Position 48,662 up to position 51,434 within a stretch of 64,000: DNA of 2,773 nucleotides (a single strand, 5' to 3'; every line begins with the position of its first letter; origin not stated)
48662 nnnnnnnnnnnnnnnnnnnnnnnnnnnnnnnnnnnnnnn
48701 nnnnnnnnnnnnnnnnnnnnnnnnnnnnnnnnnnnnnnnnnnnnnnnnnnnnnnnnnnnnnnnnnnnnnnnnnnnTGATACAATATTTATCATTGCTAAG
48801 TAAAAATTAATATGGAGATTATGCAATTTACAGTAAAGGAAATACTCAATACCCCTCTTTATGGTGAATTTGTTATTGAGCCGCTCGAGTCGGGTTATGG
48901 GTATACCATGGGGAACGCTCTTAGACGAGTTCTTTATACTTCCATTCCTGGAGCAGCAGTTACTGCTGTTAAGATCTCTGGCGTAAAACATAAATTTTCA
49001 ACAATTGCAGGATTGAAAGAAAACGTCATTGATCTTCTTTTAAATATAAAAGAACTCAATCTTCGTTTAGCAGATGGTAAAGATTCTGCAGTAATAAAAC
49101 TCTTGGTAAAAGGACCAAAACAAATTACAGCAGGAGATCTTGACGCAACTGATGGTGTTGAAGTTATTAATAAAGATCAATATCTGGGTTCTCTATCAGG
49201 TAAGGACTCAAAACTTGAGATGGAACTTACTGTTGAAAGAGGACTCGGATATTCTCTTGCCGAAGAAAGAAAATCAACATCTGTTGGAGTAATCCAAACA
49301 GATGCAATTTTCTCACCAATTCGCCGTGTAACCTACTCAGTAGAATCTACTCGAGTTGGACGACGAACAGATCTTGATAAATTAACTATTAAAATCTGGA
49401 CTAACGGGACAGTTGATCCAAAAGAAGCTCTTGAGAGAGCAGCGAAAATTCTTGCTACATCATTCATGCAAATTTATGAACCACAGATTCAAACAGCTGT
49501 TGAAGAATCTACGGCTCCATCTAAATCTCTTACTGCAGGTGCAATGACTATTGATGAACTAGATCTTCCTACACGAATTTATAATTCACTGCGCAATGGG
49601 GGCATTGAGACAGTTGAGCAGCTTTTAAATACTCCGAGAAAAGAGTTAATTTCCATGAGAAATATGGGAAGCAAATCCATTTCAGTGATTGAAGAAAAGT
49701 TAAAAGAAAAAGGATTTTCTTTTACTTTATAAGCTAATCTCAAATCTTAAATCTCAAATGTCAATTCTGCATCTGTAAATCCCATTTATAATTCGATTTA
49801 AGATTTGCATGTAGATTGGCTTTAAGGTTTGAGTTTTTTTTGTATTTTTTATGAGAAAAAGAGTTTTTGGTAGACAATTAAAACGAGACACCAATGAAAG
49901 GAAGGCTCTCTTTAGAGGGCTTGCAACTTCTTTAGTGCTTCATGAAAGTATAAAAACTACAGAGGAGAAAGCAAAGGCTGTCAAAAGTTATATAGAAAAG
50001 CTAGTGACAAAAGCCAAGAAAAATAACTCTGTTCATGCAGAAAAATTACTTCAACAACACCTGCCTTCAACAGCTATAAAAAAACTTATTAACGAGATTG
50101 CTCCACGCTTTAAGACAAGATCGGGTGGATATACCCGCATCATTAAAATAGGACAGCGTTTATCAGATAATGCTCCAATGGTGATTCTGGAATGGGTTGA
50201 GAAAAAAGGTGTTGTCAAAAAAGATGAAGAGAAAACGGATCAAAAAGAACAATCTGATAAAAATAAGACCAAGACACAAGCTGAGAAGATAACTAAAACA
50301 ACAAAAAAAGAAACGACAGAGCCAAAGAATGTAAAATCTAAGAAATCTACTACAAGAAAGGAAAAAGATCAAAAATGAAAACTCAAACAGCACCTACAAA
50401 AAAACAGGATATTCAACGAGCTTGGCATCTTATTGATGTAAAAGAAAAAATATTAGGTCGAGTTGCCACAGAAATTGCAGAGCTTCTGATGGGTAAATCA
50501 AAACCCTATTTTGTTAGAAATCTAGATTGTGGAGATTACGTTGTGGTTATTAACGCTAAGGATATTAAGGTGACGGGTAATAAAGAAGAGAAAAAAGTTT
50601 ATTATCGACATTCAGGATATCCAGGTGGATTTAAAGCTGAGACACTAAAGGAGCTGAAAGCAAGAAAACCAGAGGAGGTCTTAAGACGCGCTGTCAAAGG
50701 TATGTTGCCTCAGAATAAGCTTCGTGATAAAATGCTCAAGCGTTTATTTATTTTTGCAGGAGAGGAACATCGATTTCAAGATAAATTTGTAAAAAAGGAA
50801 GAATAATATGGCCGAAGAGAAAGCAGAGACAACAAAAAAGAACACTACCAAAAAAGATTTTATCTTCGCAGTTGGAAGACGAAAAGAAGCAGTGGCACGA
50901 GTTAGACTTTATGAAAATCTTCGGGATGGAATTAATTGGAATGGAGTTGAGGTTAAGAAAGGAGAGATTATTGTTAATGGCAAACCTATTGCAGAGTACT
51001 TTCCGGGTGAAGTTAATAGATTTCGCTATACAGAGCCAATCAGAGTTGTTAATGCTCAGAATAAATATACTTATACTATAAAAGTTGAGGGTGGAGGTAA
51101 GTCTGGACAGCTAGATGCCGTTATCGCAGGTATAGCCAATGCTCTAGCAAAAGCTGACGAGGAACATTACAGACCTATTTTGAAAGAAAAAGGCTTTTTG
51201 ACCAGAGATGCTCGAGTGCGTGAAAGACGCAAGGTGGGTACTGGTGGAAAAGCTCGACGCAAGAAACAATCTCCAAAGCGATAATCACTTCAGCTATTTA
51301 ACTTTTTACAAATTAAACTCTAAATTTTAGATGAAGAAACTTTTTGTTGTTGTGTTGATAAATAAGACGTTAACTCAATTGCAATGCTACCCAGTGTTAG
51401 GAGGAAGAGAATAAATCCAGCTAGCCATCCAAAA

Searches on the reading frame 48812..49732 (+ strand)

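Call 59: search_protein_families(library=pfam, proteins=[window:48812-49732:+], max_evalue=0.00001)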
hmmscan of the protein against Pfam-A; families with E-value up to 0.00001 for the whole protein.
window:48812-49732:+ (306 aa): 3 families
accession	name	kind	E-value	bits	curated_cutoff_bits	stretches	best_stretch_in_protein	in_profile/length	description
PF01000.31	RNA_pol_A_bac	-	2.6e-28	99.1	33.9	1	53-168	1-119/119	RNA polymerase Rpb3/RpoA insert domain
PF01193.29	RNA_pol_L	-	2.2e-24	85.4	24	1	23-216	1-72/74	RNA polymerase Rpb3/Rpb11 dimerisation domain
PF03118.21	RNA_pol_A_CTD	-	3.8e-16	59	23.8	1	243-299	11-67/67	Bacterial RNA polymerase, alpha chain C terminal domain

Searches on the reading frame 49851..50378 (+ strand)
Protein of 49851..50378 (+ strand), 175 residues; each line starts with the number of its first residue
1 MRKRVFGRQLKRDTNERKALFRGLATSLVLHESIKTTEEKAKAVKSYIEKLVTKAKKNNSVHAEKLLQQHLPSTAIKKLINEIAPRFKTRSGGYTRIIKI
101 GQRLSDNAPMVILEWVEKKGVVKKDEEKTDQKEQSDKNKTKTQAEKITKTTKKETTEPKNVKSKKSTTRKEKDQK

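Call 59: search_protein_families(library=pfam, proteins=[window:49851-50378:+], max_evalue=0.00001)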
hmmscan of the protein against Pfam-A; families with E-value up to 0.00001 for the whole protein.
window:49851-50378:+ (175 aa): 1 family
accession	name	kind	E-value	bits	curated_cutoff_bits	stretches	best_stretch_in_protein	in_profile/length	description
PF01196.24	Ribosomal_L17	-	7.8e-33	113.7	27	1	20-116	1-97/97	Ribosomal protein L17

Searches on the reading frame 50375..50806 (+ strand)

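Call 59: search_protein_families(library=pfam, proteins=[window:50375-50806:+], max_evalue=0.00001)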
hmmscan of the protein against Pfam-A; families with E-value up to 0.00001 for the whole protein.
window:50375-50806:+ (143 aa): 1 family
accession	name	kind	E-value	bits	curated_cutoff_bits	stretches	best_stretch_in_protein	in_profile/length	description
PF00572.24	Ribosomal_L13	-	2e-49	167.1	23.8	1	15-132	1-118/119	Ribosomal protein L13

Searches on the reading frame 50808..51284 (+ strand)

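Call 59: search_protein_families(library=pfam, proteins=[window:50808-51284:+], max_evalue=0.00001)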
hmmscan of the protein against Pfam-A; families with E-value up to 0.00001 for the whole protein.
window:50808-51284:+ (158 aa): 1 family
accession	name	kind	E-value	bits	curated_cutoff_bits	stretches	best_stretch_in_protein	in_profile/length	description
PF00380.25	Ribosomal_S9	-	5.1e-34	117.8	22.5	1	23-158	1-121/121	Ribosomal protein S9/S16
